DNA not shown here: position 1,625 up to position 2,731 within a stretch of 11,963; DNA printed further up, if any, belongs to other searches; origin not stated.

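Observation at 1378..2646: Compact EncFtn–encapsulin nanocompartment operon with an identifiable cargo-loading peptide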

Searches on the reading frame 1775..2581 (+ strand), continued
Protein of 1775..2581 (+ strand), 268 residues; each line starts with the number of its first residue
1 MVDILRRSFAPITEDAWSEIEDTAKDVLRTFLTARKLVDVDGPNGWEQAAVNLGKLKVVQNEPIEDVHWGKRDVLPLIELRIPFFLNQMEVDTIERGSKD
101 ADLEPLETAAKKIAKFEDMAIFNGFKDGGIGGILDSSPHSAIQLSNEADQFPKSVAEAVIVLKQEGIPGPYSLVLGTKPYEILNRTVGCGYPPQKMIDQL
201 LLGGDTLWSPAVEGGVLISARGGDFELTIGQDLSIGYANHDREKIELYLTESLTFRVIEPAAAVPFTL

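Call 26: find_related_loci(query=A2, collection=genome_contigs, flank=5000)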
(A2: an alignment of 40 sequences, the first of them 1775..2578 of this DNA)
Query A2 (268 aa) in genome_contigs; peptide patterns used: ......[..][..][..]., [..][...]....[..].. (x = any residue, [..] = any of these).
600 stretches matched a pattern (row limit reached: there are more); 547 encode a relative of the query (tblastn E <= 1e-3); the best 80 are kept; 80 distinct loci.
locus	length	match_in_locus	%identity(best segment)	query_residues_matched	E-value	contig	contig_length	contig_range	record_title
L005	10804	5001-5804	53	1-268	9e-95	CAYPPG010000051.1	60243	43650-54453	MAG TPA_asm: uncultured bacterium isolate SRP141376_co4_190 genome assembly, contig: NODE_901_length_60243_cov_8.864392,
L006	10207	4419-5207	56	1-264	3e-94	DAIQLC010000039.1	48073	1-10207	MAG TPA_asm: Candidatus Hydrogenedentota bacterium isolate CTOTU19843 NODE_652_length_48073_cov_21.347307, whole genome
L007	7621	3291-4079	54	1-264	1e-93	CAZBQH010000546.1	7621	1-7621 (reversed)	MAG TPA_asm: uncultured Nitrospiraceae bacterium isolate SRP067234_co1_57 genome assembly, contig: k99_628178, whole gen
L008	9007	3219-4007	52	2-264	1e-92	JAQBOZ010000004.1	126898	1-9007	MAG: Chlorobiota bacterium isolate RYN_334 scaffold_1483685, whole genome shotgun sequence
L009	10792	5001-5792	54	1-264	1e-91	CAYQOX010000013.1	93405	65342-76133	MAG TPA_asm: uncultured bacterium isolate SRP141376_co2_274 genome assembly, contig: NODE_610_length_93405_cov_7.933166,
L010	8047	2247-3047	49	1-267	2e-91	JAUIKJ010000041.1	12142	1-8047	MAG: Candidatus Hydrogenedentota bacterium isolate Co_bin.356 NODE_29142_length_12142_cov_0.958136, whole genome shotgun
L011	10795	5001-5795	52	1-267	1e-89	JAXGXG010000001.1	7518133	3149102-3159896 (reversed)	MAG: Thermoguttaceae bacterium isolate AnMBR.bin485 bin485_1, whole genome shotgun sequence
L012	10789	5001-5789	52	1-264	1e-89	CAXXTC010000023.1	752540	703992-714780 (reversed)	MAG: Phycisphaerae bacterium isolate 5e6e2042-626d-414e-84c0-3edaace0f2b0 genome assembly, contig: contig_23, whole geno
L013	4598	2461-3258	49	1-267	4e-89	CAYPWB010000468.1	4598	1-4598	MAG TPA_asm: uncultured Planctomycetaceae bacterium isolate SRP332253_co1_62 genome assembly, contig: NODE_29164_length_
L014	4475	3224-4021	50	1-267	2e-88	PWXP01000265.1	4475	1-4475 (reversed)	MAG: Planctomycetaceae bacterium isolate CSSed11_97R1 CS-Sed11-C46192, whole genome shotgun sequence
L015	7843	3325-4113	52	1-264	3e-88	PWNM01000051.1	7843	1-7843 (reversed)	MAG: Candidatus Hydrogenedentota bacterium isolate CSSed10_315 CS-Sed10-C27623, whole genome shotgun sequence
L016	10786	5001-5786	52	4-266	6e-88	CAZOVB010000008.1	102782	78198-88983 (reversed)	MAG TPA_asm: uncultured Planctomycetaceae bacterium isolate SRP332253_co1_228 genome assembly, contig: NODE_133_length_1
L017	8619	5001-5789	50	1-264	1e-87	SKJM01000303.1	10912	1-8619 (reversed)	MAG: Planctomycetales bacterium isolate CSSed162cmA_102R1 CSSed16-2cmA-21141, whole genome shotgun sequence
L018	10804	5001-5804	50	1-268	2e-87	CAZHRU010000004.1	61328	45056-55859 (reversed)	MAG TPA_asm: uncultured Verrucomicrobiota bacterium isolate SRP272421_co4_615 genome assembly, contig: NODE_702_length_6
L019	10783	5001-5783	50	1-262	6e-87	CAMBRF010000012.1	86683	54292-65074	MAG: PVC group bacterium isolate MiH-14oct19-80 genome assembly, contig: MiH-14oct19-C313, whole genome shotgun sequence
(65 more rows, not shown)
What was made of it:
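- Tried and rejected: The scan with an alignment worked (call 26).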

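Call 30: predict_structure(alignment_id=A2)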
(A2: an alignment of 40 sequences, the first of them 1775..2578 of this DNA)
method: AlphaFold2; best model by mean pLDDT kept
length: 268 residues; sequences in the alignment: 40
mean_pLDDT: 95.0   pTM: 0.90
mean pLDDT of the five models: 95.0, 94.7, 93.6, 92.8, 89.4
residues with pLDDT >= 90: 242; 70-90: 23; 50-70: 3; < 50: 0
segments of 3 or more residues with pLDDT < 50: none
pLDDT, mean of each block of 10 residues (from residue 1): 88 96 97 97 95 93 94 97 97 92 98 98 97 98 95 97 97 97 82 83 92 97 97 98 98 98 98
secondary structure, 60 per line:
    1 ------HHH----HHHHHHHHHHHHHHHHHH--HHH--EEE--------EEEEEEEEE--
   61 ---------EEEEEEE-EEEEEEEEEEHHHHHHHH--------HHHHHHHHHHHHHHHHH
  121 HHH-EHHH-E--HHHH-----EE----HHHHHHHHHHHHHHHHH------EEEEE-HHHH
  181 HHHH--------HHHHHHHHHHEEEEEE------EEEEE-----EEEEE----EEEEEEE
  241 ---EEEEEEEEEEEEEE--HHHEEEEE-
elements in order: H14-31 E39-41 E50-58 E70-76 E78-87 H88-95 H104-123 H133-136 H148-164 E171-175 H177-184 H193-202 E203-208 E215-219 E225-229 E234-240 E244-257 E263-267
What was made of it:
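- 1775..2581 (+): Family 1 encapsulin shell protein, 268 aa, predicted T=1. AlphaFold model with pLDDT 95 and pTM 0.90 (call 30).
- On Family 1 (classical) encapsulin shell: AlphaFold model with pLDDT 95 (call 30).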

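Call 34: fold_search(model_id=the predicted structure, library=pdb)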
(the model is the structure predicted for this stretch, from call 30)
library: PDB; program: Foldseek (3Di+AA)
matches with E <= 10: 694; with E <= 0.001: 315
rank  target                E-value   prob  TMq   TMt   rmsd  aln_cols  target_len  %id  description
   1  7oe2_A                2.8e-34  1.00  0.94  0.94   1.5       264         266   47  Model of closed pentamer of the Haliangium ochraceum encapsulin from symmetry expansion of icosahedral single particle (released 2022-02-09)
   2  7kq5                  7.3e-34  1.00  0.90  0.91   2.3       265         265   40  Cryo-EM structure of a thermostable encapsulin from T. maritima (released 2021-04-28)
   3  9bkx_C                1.2e-33  1.00  0.96  0.96   1.2       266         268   39  Mycobacterium tuberculosis encapsulin in complex with DyP (released 2024-12-11)
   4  7phm_0                1.7e-33  1.00  0.94  0.96   1.3       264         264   40  Cryo-EM structure of Mycobacterium tuberculosis encapsulin (released 2022-07-20)
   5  9bkx_D                3.8e-33  1.00  0.95  0.96   1.2       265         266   40  Mycobacterium tuberculosis encapsulin in complex with DyP (released 2024-12-11)
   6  7odw                  3.8e-33  1.00  0.94  0.95   1.5       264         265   47  Model of Haliangium ochraceum encapsulin from icosahedral single particle reconstruction (released 2022-03-09)
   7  8u50                  4.5e-33  1.00  0.95  0.95   1.3       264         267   43  Klebsiella pneumoniae DyP peroxidase-loaded encapsulin shell (released 2024-04-24)
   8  9e5e_A                5.1e-33  1.00  0.94  0.94   1.6       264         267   43  Escherichia coli DyP peroxidase-loaded encapsulin shell (released 2025-03-19)
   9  7bcv                  5.8e-33  1.00  0.96  0.97   1.4       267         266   41  Brevibacterium linens encapsulin structure (released 2022-10-05)
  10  9fna_A                1.1e-32  1.00  0.94  0.96   1.4       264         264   41  CryoEM structure of Encapsulin::tdNfsB with an open pore state (released 2025-03-19)
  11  9i8d                  1.4e-32  1.00  0.96  0.97   1.2       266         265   38  Structure of Encapsulin from Arthrobacter sp. (released 2025-05-21)
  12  7p1t_A                1.6e-32  1.00  0.95  0.96   1.3       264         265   40  Cryo-EM structure of encapsulin from Mycobacterium tuberculosis (released 2022-07-13)
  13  7boj                  1.9e-32  1.00  0.95  0.96   1.4       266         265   41  Cryo-EM structure of the encapsulin shell from Mycobacterium smegmatis (released 2021-03-24)
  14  9bkx_A                2.5e-32  1.00  0.95  0.95   1.3       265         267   40  Mycobacterium tuberculosis encapsulin in complex with DyP (released 2024-12-11)
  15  9bkx_E                2.5e-32  1.00  0.95  0.94   1.3       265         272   40  Mycobacterium tuberculosis encapsulin in complex with DyP (released 2024-12-11)
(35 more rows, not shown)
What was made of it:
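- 1775..2581 (+): The top 27 Foldseek PDB hits are all T=1 shells at TMq 0.83-0.96, while T=3/T=4 shells score 0.79 or less with rmsd 4-8 A (call 34).
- On Family 1 (classical) encapsulin shell: TMq 0.83-0.96 and rmsd 1.2-3.0 A to the 27 best-matching solved T=1 encapsulins, aligned over 261-267 columns of 268 residues (call 34).
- The shell model is confident and superposes on T=1 shells at 1.2-1.5 A (calls 30, 34). The T number comes from similarity to known shells, and single residue changes are known to alter T in other encapsulins (PDB titles in call 34). All 50 listed PDB fold matches are encapsulins (call 34). The T number cannot be read with certainty from sequence, and engineered EncA pore mutants switch between T=1 and T=3 (PDB titles, call 34). 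The model scores TMq 0.83-0.96 against T=1 shells and 0.79 or less, with rmsd 4-8 A, against T=3/T=4 shells (call 34).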

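Call 42: search_solved_structures(query=window:1775-2581:+, show_alignments=4, max_evalue=1e-64)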
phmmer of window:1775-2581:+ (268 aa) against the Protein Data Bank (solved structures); distinct sequences matched with E-value up to 1e-64: 8.
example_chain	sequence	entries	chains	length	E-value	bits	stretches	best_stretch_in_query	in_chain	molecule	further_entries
7odw_A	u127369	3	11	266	1.3e-76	260.7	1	2-265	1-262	Linocin_M18 bacteriocin protein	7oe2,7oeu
9ry4_A0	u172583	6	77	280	9e-69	235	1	5-266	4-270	Type 1 encapsulin shell protein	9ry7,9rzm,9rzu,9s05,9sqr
8u50_A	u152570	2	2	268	5.6e-65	222.6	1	5-264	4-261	Klebsiella pneumoniae family 1 encapsulin shell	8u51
3dkt_A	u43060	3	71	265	9.2e-65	221.9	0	3-264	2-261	Maritimacin | Type 1 encapsulin shell protein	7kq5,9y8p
7lik_A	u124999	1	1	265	9.4e-65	221.9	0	3-264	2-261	Maritimacin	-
7lij_A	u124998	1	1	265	9.5e-65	221.8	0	3-264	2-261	Maritimacin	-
7k5w_A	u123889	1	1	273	9.9e-65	221.8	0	3-264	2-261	Maritimacin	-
7mu1_A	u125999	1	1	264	1e-64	221.8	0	3-264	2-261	Maritimacin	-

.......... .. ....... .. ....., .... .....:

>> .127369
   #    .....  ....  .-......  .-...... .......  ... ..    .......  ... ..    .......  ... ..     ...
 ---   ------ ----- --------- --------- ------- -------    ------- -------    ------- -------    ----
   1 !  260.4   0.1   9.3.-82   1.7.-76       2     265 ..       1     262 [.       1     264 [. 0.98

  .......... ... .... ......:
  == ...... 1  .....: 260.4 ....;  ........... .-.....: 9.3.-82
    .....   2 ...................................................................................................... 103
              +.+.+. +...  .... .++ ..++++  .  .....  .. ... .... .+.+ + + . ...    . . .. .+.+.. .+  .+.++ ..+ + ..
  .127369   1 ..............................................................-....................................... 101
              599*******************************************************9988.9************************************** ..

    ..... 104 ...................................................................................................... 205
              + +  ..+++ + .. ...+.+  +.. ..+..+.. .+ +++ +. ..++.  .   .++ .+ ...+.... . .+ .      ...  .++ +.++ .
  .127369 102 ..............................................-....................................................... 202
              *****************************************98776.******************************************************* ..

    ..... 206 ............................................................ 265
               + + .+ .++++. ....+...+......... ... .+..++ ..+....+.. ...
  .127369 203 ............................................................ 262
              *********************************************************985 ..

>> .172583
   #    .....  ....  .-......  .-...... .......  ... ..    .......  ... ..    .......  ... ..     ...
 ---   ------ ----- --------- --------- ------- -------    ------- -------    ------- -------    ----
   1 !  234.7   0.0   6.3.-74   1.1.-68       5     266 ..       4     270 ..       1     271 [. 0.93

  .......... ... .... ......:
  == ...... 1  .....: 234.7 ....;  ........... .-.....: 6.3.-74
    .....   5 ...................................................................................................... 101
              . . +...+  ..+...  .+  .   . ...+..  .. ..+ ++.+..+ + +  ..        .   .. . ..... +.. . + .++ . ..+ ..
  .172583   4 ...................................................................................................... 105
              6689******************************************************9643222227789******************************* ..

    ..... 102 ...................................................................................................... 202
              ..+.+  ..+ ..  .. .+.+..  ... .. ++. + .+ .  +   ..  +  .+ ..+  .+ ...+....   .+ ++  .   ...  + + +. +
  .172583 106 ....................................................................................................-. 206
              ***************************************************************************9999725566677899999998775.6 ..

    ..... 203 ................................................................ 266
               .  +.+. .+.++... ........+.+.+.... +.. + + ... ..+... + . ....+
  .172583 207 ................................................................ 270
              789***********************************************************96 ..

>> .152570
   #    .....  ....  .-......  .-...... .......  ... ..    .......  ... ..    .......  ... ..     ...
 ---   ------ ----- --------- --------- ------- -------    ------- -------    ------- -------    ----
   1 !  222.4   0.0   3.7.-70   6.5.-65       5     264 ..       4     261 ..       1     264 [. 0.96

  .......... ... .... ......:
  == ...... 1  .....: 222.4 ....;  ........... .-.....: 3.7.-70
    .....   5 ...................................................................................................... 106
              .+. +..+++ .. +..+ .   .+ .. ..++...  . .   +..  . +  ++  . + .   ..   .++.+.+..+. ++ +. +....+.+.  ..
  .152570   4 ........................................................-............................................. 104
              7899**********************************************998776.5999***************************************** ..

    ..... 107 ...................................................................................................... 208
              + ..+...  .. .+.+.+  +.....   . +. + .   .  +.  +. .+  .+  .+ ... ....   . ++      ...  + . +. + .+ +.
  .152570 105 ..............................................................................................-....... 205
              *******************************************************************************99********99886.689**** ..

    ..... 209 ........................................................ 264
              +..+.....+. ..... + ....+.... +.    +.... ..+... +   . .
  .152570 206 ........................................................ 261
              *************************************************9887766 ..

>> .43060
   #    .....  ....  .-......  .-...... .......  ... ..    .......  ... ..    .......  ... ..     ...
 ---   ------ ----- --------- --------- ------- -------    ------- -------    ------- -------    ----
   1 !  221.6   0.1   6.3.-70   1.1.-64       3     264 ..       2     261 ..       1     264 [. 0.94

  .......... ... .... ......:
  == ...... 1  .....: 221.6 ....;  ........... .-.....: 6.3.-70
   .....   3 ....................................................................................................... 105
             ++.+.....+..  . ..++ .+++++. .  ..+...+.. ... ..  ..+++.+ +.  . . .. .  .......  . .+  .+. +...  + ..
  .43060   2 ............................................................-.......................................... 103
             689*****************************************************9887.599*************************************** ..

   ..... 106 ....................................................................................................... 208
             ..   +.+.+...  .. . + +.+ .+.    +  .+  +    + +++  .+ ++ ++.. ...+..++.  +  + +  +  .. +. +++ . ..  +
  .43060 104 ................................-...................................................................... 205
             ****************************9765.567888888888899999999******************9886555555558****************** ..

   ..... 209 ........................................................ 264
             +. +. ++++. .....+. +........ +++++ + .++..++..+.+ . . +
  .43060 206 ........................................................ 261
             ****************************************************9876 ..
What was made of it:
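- Closest known: Thermotoga maritima encapsulin with Flp cargo. Same: The N-terminal helix that forms the tag-binding cleft is closely similar (calls 34, 42).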

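Call 45: search_protein_families(library=pfam, proteins=[L005:5943-7256:+, L005:7253-8149:+, L005:3729-4532:+], max_evalue=0.01)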
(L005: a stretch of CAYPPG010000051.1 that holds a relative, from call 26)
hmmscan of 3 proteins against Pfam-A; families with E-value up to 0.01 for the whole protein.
L005:5943-7256:+ (437 aa): 3 families
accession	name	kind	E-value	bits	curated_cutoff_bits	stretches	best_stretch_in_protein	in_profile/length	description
PF13676.11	TIR_2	-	3.3e-15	57.1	28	1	183-260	1-77/122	TIR domain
PF01582.25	TIR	-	3.4e-08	33.9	21.3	1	181-256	2-78/179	TIR domain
PF08937.16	ThsB_TIR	-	5.2e-08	33.6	21.2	1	184-272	1-97/100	Thoeris protein ThsB, TIR-like domain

L005:7253-8149:+ (298 aa): 4 families
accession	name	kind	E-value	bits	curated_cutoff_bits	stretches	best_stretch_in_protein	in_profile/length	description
PF18180.6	LD_cluster3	-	3.2e-24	86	25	1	39-222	8-159/170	SLOG cluster3 family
PF18163.6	LD_cluster2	-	1e-07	32.3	25.3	1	13-248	3-239/264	SLOG cluster2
PF18171.6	LSDAT_prok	-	0.0023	17.7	25.4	1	163-240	120-192/195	SLOG in TRPM, prokaryote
PF18185.7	STALD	-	0.0049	16.8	24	0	154-243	104-198/211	Sir2- and TIR-associating SLOG family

L005:3729-4532:+ (267 aa): 0 families

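Call 46: search_protein_families(library=padloc, proteins=[L005:5943-7256:+, L005:7253-8149:+], max_evalue=0.01)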
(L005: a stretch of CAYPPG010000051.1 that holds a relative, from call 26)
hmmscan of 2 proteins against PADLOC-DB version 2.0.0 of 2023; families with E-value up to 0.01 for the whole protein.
L005:5943-7256:+ (437 aa): 17 families
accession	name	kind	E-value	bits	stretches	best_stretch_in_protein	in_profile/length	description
PDLC00434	ThsB1|ThsB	-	3.7e-24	83.5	1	127-316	84-276/396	TIR-like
PDLC05062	PDC-S66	-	1.8e-11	42.1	1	177-256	145-224/282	-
PDLC02012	SAVED5--SAVED_TIR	-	3.9e-11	40.7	1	177-254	9-87/404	-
PDLC02421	Aga_TIR-PNTD1-PNTD2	-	2.1e-05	21.8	1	182-259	5-83/430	Class I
PDLC00431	ThsB1|ThsB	-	2.5e-05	22.8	1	226-278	55-107/162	TIR-like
PDLC00423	ThsB1|ThsB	-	2.7e-05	21.9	1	159-263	14-122/190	TIR-like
PDLC02403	Aga_TIR-PNTD1-PNTD2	-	4.6e-05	20.7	1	182-259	4-82/443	Class I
PDLC02962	RT-TIR_XII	-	6.1e-05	20.1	1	177-312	342-428/478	single gene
PDLC03957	bSEFIR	-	7.2e-05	20.7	1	179-228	37-88/412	-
PDLC00417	ThsB1|ThsB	-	7.6e-05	20.3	1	180-257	166-243/303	TIR-like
PDLC00426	ThsB1|ThsB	-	8.3e-05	20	1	178-259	235-322/352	TIR-like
PDLC04688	PDC-M50B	-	0.00026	19.2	1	227-291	57-117/162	-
PDLC03015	TIR-NLR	-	0.00038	17.3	1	182-272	3-92/824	-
PDLC00433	ThsB1|ThsB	-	0.0013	16.7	1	225-325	51-143/164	TIR-like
PDLC00728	Effector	-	0.0026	14.8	1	182-252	11-81/432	TIR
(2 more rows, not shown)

L005:7253-8149:+ (298 aa): 0 families
